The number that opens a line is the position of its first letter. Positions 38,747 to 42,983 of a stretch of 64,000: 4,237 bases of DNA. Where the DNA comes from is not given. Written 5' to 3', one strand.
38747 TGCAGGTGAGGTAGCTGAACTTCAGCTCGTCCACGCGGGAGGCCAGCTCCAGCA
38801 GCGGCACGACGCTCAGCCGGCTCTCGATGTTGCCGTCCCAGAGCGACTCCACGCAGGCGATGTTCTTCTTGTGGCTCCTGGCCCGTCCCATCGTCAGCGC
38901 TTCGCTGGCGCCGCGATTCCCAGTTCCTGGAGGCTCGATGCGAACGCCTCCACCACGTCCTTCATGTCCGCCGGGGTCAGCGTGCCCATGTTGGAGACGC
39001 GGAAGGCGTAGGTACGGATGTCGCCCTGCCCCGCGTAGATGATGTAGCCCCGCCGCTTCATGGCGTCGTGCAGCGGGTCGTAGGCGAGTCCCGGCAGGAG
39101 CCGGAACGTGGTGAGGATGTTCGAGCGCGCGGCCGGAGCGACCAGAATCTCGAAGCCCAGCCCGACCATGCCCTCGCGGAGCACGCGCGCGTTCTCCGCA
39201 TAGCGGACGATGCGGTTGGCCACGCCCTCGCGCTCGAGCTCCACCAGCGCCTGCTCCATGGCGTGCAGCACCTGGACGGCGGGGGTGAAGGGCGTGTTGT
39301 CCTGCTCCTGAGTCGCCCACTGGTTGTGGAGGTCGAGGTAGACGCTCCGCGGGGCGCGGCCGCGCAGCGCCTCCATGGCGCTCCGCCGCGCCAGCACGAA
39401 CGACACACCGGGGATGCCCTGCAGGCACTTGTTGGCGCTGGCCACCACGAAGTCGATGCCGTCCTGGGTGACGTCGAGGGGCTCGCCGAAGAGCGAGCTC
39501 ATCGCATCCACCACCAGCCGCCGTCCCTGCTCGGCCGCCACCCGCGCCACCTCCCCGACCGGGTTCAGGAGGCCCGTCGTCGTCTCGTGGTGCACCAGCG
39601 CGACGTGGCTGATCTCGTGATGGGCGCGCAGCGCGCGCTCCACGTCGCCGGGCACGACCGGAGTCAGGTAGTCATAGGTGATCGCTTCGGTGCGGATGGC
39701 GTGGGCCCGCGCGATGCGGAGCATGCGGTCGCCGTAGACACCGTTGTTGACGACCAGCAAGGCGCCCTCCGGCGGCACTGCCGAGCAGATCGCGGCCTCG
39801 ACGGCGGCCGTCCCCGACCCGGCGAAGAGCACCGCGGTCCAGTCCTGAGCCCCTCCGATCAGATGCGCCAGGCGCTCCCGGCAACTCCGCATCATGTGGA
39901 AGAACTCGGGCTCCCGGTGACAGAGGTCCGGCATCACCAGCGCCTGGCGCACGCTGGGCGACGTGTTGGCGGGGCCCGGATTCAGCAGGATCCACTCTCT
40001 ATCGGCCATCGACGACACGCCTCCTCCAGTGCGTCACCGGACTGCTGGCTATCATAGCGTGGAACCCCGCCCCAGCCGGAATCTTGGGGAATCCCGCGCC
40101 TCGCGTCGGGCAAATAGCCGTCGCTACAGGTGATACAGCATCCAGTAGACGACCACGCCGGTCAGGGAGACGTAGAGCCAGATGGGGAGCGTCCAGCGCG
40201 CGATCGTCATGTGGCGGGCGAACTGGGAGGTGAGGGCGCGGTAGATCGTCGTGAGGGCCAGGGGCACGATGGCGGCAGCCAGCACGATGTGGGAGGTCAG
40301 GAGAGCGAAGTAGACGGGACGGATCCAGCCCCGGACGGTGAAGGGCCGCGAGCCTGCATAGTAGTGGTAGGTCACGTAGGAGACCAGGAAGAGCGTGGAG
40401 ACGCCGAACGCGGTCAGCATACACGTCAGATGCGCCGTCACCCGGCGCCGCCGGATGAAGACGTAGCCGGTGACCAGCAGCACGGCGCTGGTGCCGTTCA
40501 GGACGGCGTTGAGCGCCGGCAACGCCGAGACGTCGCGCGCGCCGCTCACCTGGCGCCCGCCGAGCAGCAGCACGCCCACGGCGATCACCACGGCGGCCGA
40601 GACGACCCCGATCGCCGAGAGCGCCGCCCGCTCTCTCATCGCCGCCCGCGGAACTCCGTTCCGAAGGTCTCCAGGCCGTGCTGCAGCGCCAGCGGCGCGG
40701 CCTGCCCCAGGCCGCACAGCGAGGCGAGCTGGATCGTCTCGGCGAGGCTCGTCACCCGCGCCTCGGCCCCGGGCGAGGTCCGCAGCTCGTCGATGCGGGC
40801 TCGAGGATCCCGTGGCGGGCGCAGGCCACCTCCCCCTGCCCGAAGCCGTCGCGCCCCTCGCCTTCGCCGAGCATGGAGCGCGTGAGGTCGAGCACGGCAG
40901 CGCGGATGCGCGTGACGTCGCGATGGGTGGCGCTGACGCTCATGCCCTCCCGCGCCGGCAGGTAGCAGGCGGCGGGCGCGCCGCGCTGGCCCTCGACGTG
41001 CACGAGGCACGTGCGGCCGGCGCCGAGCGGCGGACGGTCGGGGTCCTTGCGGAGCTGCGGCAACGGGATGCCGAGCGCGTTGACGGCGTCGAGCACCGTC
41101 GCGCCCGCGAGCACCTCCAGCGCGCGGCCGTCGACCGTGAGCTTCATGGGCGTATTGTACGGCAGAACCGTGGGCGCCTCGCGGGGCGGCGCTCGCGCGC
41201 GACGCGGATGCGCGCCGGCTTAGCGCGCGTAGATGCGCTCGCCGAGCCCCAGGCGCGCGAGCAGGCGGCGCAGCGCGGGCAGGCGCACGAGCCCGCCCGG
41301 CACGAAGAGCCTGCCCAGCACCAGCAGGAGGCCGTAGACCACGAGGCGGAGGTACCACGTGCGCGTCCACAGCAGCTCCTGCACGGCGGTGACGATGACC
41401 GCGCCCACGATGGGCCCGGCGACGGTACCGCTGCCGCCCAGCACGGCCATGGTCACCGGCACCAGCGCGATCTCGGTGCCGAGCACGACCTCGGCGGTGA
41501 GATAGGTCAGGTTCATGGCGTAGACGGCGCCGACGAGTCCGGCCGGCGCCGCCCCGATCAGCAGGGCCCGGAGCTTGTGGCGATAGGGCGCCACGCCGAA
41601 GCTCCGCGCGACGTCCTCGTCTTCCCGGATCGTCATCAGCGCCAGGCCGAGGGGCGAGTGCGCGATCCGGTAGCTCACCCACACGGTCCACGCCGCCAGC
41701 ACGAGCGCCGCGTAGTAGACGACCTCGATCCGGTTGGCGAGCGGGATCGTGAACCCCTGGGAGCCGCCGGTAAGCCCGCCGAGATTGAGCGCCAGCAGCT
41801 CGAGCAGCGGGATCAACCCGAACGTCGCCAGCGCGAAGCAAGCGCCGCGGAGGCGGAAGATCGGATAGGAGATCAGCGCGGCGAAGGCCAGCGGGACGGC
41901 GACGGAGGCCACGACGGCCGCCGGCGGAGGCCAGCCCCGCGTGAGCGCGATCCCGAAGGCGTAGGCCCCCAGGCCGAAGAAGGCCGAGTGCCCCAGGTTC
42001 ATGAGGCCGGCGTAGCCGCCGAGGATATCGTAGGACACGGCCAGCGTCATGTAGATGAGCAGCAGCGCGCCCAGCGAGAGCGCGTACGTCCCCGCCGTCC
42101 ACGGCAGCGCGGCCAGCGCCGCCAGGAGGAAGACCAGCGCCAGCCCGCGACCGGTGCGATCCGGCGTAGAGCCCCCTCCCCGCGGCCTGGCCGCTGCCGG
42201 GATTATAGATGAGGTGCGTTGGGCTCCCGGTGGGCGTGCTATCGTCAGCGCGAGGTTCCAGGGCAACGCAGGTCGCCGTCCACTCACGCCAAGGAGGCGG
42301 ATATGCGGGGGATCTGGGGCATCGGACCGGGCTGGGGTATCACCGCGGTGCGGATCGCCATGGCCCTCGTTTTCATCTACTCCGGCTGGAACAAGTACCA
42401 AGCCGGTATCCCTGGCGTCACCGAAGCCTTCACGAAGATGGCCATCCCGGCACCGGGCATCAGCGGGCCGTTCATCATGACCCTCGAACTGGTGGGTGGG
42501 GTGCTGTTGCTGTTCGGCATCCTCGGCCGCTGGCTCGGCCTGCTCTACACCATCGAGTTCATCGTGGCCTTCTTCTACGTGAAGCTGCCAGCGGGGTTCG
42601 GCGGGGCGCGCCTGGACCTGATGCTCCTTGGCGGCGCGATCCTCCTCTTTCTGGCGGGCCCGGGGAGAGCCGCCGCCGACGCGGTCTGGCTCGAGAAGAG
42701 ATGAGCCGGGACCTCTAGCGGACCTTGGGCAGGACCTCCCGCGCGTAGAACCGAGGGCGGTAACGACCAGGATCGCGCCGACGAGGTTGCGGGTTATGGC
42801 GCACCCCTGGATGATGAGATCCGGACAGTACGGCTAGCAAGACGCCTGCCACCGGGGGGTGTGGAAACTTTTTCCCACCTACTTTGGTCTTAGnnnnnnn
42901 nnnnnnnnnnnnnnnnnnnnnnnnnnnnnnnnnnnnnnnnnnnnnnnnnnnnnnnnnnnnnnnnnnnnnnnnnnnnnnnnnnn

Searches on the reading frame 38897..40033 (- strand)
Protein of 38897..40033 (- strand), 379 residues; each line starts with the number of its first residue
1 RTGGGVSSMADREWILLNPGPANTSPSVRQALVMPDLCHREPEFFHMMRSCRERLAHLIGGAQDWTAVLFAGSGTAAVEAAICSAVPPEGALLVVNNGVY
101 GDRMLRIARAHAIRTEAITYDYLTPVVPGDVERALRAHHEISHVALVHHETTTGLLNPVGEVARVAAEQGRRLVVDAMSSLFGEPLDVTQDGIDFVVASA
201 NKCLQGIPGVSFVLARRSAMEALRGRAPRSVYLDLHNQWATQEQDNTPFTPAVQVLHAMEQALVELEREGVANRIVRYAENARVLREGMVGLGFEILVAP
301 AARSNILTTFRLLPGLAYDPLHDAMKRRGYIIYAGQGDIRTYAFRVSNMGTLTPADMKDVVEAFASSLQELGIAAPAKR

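Call 54: search_protein_families(library=pfam, proteins=[window:38897-40033:-], max_evalue=0.001)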
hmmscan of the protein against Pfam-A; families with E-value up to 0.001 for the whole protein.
window:38897-40033:- (379 aa): 2 families
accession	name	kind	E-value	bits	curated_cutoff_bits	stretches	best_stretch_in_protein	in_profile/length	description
PF00266.25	Aminotran_5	-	8.4e-21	74.8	21.5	1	36-310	33-314/371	Aminotransferase class-V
PF01053.26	Cys_Met_Meta_PP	-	8.2e-07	28.3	27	1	53-206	59-202/381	Cys/Met metabolism PLP-dependent enzyme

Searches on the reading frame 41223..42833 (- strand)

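Call 54: search_protein_families(library=pfam, proteins=[window:41223-42833:-], max_evalue=0.001)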
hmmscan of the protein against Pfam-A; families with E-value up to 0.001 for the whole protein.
window:41223-42833:- (537 aa): 1 family
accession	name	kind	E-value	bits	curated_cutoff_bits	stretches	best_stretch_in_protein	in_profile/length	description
PF02653.21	BPD_transp_2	-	1.5e-34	119.9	26.8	1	256-505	7-266/269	Branched-chain amino acid transport system / permease component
